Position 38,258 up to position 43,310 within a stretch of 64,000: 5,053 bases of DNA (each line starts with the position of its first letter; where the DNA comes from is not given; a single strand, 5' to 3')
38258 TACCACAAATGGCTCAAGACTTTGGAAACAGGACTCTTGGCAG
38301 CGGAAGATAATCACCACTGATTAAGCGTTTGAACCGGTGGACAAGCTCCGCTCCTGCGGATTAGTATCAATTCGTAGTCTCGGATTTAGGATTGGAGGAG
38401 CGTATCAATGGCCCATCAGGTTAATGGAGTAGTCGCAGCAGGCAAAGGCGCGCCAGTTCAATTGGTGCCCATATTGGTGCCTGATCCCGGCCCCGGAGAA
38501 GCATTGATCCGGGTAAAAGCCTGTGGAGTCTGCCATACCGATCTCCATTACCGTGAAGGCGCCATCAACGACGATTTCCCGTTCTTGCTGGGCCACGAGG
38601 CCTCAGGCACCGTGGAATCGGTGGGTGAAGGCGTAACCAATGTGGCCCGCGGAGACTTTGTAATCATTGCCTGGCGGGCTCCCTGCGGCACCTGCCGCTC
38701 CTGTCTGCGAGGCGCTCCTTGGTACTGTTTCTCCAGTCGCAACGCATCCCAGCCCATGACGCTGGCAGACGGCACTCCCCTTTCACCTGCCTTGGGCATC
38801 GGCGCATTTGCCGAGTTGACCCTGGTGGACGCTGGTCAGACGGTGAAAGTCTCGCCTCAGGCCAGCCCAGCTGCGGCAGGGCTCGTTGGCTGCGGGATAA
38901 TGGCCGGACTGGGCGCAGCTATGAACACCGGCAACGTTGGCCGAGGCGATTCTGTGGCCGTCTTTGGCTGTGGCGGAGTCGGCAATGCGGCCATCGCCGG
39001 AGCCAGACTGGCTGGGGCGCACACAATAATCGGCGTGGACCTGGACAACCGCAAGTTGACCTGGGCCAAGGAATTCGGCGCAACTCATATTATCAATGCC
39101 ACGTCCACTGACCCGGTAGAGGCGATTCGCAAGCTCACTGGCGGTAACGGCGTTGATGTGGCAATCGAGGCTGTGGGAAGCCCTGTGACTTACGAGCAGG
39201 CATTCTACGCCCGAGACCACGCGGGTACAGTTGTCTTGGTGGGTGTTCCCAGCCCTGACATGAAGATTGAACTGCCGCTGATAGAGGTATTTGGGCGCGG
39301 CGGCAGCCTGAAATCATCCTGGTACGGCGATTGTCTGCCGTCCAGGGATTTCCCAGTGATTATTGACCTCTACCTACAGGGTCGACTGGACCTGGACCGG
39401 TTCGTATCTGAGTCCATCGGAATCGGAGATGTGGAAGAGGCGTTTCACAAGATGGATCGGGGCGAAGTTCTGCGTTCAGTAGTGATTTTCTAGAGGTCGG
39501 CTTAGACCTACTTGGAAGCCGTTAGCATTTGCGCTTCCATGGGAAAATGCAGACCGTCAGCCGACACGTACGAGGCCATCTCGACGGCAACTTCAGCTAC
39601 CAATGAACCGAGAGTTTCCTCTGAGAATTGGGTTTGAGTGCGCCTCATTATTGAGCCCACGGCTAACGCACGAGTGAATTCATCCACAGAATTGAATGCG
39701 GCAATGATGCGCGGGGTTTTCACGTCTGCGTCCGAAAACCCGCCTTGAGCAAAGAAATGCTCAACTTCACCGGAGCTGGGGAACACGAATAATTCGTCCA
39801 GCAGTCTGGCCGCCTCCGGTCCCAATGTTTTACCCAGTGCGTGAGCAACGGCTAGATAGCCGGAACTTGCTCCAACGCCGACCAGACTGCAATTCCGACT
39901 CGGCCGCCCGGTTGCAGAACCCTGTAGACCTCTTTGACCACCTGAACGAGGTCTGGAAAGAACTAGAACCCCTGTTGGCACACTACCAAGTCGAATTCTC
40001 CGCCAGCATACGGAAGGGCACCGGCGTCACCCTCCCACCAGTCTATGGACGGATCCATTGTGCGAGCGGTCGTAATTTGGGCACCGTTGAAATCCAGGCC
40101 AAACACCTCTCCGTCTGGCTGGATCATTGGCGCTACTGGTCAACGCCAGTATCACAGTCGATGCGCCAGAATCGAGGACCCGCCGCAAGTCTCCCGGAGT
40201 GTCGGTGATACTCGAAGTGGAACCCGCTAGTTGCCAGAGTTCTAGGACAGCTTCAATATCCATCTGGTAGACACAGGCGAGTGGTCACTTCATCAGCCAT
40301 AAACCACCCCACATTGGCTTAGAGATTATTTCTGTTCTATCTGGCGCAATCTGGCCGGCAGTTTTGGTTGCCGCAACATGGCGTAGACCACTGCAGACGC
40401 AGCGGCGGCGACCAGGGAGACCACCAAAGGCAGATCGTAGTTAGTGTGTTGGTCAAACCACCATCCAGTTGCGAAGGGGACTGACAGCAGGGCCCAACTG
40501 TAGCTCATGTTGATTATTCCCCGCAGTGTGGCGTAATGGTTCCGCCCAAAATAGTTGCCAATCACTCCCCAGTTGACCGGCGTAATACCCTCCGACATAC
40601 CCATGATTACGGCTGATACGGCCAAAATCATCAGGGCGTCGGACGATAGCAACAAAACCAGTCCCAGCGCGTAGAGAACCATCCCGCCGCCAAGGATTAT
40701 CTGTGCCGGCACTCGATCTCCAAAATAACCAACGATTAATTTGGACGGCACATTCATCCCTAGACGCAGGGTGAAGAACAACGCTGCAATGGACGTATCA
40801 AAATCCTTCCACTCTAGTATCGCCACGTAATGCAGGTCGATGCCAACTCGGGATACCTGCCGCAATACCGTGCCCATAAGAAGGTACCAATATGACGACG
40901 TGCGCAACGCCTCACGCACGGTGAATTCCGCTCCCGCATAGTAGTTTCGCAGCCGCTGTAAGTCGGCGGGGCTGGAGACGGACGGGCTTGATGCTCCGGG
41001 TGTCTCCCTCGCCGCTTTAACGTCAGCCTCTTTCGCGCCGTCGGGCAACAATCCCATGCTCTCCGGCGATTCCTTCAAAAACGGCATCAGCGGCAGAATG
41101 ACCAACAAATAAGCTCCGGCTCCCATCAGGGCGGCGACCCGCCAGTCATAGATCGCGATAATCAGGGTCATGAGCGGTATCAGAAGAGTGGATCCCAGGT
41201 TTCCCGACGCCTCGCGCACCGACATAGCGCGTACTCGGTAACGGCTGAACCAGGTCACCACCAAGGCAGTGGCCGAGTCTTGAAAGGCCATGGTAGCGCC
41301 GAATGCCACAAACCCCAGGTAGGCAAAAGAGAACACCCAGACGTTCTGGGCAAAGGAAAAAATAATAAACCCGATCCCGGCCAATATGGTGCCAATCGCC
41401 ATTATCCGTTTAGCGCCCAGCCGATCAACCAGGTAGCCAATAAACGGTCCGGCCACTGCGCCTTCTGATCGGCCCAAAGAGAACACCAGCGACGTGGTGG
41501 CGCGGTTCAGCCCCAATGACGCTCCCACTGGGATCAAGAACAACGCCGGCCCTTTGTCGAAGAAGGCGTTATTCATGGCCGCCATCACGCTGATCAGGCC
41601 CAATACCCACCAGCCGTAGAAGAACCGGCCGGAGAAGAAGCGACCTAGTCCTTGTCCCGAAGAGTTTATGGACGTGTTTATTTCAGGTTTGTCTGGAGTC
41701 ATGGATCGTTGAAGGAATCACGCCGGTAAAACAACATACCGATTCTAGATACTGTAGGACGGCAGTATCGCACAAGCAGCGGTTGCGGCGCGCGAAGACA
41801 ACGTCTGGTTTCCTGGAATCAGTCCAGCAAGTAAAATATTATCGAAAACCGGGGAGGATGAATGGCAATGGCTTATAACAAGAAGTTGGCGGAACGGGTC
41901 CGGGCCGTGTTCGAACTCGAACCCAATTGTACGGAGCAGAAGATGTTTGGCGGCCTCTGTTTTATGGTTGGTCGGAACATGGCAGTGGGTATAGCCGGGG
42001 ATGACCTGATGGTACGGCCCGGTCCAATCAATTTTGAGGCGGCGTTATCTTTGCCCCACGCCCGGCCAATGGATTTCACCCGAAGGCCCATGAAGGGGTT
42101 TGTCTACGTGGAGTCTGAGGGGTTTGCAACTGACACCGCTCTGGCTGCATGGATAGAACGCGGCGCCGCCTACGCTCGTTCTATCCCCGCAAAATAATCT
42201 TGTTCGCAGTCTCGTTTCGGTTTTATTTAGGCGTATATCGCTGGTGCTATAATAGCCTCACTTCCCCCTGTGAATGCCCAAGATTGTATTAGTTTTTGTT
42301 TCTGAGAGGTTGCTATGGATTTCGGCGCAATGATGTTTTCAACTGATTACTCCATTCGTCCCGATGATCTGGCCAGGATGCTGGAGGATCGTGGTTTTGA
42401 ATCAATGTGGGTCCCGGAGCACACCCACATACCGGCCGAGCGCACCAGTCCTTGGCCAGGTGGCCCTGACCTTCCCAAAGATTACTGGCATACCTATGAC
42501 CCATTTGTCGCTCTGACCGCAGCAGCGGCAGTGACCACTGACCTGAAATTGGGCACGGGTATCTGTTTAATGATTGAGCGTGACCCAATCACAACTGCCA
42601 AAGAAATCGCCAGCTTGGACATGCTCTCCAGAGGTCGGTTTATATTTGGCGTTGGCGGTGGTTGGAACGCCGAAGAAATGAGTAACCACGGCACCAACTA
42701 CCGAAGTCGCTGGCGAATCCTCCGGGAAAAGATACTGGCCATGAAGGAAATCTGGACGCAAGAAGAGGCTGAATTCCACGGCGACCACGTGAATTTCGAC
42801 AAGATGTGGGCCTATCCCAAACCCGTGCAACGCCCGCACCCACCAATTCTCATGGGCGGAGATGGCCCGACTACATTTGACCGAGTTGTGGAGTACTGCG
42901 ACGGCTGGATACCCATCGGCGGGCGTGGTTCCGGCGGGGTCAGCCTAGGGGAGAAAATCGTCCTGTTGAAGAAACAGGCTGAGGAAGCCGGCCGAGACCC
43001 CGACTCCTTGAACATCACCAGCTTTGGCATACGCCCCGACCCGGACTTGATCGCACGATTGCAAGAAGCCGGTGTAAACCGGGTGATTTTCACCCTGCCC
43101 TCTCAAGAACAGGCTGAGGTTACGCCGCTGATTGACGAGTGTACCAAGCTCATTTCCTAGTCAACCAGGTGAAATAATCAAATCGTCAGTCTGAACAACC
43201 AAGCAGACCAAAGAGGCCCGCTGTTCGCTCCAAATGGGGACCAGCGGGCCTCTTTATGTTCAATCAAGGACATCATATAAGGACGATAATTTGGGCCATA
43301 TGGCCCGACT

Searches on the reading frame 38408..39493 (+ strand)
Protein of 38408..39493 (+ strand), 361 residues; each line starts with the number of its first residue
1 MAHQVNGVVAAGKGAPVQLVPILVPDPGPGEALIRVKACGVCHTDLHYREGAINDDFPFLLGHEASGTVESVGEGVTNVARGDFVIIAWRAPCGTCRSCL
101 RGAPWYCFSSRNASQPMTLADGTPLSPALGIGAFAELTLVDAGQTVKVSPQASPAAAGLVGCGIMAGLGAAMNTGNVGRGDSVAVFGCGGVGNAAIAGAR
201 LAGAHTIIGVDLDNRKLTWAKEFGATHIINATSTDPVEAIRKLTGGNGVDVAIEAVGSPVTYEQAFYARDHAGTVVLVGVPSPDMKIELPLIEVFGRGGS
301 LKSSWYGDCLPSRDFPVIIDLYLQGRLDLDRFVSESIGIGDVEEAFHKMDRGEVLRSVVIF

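Call 14: search_protein_families(library=pfam, proteins=[window:38408-39493:+], max_evalue=0.00001)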
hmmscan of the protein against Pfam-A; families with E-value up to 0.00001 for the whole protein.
window:38408-39493:+ (361 aa): 4 families
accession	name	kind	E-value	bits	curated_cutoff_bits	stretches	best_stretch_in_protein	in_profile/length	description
PF00107.32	ADH_zinc_N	-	4.1e-32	111.3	31.8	1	190-321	1-126/129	Zinc-binding dehydrogenase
PF08240.17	ADH_N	-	1.2e-27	96.7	23.5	1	28-149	1-103/104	Alcohol dehydrogenase GroES-like domain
PF13602.12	ADH_zinc_N_2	-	2e-08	35.7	27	1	223-354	1-128/134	Zinc-binding dehydrogenase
PF16912.11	Glu_dehyd_C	-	1.9e-06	28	34.9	1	181-288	32-138/211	Glucose dehydrogenase C-terminus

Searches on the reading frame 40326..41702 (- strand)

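Call 14: search_protein_families(library=pfam, proteins=[window:40326-41702:-], max_evalue=0.00001)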
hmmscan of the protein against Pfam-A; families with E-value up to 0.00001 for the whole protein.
window:40326-41702:- (458 aa): 1 family
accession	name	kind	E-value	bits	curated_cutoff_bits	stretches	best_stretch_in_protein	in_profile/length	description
PF07690.21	MFS_1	-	1.9e-33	116.3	33.4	2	42-244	9-188/347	Major Facilitator Superfamily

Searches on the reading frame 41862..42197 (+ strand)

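Call 14: search_protein_families(library=pfam, proteins=[window:41862-42197:+], max_evalue=0.00001)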
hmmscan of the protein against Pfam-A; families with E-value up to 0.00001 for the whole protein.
window:41862-42197:+ (111 aa): 1 family
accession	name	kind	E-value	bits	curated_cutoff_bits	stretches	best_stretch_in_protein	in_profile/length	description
PF04993.18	TfoX_N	-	1.3e-13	51.3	30.1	1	21-102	7-88/91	TfoX N-terminal domain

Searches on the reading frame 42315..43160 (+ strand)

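Call 14: search_protein_families(library=pfam, proteins=[window:42315-43160:+], max_evalue=0.00001)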
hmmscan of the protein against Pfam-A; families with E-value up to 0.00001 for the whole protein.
window:42315-43160:+ (281 aa): 1 family
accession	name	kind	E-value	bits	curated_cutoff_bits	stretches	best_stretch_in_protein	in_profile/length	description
PF00296.26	Bac_luciferase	-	3e-50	171.8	27.9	1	18-236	27-224/314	Luciferase-like monooxygenase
